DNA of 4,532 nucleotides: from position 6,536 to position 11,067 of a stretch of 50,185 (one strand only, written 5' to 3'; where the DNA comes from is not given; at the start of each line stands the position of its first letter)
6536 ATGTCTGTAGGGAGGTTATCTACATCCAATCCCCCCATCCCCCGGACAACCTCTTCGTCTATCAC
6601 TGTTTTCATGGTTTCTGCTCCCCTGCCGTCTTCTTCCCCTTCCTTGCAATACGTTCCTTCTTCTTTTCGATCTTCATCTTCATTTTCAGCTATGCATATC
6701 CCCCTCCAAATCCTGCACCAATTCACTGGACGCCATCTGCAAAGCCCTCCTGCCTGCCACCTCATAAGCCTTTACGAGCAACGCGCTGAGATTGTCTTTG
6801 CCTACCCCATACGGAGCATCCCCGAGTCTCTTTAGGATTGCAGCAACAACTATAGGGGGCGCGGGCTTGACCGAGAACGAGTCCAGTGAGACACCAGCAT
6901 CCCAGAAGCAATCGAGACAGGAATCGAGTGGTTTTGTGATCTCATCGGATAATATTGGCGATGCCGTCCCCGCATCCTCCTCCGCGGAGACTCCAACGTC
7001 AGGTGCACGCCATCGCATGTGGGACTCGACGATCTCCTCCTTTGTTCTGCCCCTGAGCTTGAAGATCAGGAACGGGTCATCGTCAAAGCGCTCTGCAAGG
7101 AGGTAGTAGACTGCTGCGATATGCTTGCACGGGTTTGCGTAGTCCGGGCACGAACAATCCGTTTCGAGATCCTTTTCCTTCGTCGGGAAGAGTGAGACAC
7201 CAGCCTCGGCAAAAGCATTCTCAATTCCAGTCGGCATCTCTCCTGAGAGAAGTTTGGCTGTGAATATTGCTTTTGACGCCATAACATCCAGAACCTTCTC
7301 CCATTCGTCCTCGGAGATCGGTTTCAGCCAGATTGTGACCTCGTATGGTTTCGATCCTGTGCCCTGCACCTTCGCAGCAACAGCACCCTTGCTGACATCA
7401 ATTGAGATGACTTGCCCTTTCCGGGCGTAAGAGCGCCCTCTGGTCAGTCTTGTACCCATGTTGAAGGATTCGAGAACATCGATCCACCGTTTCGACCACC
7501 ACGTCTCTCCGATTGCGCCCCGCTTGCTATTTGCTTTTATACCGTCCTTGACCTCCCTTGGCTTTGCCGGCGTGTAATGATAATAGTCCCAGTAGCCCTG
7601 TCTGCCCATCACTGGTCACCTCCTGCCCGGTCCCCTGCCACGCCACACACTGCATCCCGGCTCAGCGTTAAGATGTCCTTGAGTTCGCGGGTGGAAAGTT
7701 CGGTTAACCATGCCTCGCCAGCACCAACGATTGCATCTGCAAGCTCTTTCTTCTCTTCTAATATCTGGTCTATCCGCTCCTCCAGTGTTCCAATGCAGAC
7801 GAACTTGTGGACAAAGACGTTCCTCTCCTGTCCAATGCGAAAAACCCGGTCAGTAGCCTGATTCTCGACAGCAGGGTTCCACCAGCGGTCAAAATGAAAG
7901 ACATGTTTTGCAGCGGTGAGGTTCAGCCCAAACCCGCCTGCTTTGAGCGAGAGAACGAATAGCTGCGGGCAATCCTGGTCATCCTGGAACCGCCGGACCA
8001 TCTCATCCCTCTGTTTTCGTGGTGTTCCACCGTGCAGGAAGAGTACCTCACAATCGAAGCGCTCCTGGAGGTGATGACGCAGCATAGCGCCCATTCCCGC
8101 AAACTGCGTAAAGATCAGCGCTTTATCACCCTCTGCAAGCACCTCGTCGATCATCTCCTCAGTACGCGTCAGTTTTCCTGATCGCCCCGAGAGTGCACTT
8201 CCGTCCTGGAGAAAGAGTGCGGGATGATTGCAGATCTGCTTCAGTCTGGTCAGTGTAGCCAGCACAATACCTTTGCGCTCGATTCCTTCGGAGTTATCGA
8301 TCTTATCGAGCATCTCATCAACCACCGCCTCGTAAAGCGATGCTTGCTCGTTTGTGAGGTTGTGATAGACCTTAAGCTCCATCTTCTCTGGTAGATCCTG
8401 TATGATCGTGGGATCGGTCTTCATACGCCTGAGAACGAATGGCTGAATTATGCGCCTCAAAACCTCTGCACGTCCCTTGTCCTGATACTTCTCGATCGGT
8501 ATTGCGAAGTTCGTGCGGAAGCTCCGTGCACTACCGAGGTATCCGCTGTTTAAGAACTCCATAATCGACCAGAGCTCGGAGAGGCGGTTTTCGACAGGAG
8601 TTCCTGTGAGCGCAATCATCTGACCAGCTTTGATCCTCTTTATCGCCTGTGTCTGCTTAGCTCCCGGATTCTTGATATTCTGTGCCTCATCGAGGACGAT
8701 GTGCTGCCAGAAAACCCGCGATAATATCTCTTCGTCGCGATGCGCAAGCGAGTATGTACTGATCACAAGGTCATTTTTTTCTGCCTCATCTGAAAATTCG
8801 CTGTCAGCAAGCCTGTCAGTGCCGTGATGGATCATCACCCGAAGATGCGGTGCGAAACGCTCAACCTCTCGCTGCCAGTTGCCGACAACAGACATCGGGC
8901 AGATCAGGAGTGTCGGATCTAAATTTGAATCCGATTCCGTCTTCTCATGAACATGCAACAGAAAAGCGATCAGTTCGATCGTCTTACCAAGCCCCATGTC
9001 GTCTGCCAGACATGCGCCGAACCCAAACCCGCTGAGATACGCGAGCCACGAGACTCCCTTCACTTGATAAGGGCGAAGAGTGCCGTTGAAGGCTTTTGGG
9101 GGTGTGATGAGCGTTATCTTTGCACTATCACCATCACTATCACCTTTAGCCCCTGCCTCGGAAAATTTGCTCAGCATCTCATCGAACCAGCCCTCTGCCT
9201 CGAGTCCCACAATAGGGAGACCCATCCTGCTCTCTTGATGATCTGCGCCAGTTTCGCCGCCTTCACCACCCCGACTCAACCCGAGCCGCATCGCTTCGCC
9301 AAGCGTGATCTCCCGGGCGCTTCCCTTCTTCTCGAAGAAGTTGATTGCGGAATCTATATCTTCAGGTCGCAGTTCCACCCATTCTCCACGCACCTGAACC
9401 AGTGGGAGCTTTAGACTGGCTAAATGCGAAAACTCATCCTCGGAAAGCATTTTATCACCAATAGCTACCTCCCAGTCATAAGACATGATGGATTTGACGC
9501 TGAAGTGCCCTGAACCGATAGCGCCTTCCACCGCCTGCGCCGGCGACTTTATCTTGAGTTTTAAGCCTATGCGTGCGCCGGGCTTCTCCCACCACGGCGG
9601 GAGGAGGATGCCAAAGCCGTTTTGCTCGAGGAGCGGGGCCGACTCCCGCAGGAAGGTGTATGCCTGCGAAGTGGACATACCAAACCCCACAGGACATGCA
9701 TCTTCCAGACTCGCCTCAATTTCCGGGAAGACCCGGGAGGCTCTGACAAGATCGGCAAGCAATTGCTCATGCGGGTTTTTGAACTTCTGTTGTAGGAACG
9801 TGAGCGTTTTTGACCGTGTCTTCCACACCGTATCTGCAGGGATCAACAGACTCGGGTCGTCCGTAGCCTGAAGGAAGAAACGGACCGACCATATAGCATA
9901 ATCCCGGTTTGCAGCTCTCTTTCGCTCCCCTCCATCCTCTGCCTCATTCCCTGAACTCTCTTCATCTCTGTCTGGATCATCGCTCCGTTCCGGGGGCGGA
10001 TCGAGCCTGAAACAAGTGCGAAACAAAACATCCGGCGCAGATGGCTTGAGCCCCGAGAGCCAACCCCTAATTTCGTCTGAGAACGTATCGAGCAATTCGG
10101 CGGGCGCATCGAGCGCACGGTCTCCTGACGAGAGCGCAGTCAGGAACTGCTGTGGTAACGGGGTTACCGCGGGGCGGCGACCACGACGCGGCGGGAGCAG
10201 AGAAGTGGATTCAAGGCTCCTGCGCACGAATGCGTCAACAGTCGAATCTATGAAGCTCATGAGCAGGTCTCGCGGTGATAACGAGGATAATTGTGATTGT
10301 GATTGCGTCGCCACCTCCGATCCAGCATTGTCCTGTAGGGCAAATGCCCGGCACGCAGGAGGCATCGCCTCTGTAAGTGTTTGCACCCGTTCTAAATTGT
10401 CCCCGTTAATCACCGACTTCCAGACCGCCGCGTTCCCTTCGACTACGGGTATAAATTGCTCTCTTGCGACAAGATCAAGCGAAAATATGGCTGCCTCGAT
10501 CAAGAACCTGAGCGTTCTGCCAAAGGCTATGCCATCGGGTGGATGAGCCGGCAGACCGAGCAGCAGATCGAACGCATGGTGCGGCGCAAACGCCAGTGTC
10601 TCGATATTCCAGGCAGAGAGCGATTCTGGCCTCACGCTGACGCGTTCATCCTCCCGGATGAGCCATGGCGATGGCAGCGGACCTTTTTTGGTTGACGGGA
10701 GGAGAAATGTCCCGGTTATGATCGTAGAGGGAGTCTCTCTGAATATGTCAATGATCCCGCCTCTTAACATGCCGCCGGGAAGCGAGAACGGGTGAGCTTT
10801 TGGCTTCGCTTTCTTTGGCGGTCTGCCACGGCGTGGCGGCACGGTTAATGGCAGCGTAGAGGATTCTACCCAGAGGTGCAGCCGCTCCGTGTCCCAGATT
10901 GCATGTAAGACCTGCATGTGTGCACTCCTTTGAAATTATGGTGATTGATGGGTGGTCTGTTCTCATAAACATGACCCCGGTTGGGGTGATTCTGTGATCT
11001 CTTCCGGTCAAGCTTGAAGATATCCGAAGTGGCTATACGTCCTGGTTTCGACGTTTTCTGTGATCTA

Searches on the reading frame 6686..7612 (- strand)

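Call 10: search_protein_families(library=pfam, proteins=[window:6686-7612:-], max_evalue=0.001)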
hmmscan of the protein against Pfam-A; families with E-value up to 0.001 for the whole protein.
window:6686-7612:- (308 aa): 1 family
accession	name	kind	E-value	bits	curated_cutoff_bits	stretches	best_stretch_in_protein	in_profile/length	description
PF04434.22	SWIM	-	1.4e-07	31.3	19.6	1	147-171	9-36/38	SWIM zinc finger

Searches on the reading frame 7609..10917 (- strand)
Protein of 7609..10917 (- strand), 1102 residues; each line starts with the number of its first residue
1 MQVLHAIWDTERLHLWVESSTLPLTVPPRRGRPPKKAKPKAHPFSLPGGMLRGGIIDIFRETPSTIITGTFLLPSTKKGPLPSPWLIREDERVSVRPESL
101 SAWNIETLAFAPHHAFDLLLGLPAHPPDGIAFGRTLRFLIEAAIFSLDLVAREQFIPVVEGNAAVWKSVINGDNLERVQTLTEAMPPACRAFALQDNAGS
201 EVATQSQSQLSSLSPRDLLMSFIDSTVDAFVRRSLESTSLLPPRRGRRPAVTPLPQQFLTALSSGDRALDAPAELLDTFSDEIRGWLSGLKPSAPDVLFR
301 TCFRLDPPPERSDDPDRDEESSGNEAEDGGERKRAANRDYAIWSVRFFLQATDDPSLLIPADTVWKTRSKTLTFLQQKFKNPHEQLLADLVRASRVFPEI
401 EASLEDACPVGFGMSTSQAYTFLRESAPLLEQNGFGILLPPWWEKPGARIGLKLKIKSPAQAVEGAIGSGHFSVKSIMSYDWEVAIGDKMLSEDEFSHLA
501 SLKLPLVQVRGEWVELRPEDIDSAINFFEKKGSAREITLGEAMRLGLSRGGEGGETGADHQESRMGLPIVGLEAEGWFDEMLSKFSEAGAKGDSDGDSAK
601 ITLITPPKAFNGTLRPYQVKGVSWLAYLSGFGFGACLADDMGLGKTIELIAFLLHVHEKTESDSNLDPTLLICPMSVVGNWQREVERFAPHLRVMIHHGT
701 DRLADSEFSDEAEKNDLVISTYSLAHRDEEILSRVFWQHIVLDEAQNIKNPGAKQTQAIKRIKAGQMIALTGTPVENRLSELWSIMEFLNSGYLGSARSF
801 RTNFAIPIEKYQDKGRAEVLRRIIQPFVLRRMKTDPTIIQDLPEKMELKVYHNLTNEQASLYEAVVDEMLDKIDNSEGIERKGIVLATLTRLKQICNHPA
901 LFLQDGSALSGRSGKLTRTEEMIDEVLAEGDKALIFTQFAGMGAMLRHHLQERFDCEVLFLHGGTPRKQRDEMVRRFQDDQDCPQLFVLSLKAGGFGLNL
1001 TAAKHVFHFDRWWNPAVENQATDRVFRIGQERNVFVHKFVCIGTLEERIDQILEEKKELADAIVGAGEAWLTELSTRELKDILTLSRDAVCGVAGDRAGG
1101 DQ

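Call 10: search_protein_families(library=pfam, proteins=[window:7609-10917:-], max_evalue=0.001)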
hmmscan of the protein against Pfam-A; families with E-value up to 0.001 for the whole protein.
window:7609-10917:- (1102 aa): 3 families
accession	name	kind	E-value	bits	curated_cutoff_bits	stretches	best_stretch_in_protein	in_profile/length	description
PF00176.29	SNF2-rel_dom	-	4.8e-71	239.7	24.9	1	617-900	1-289/290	SNF2-related domain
PF12419.13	DUF3670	-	1.6e-38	131.9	27.6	1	408-545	2-134/136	SNF2 Helicase protein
PF00271.37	Helicase_C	-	2.1e-19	70.3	23.5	1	922-1029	5-110/110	Helicase conserved C-terminal domain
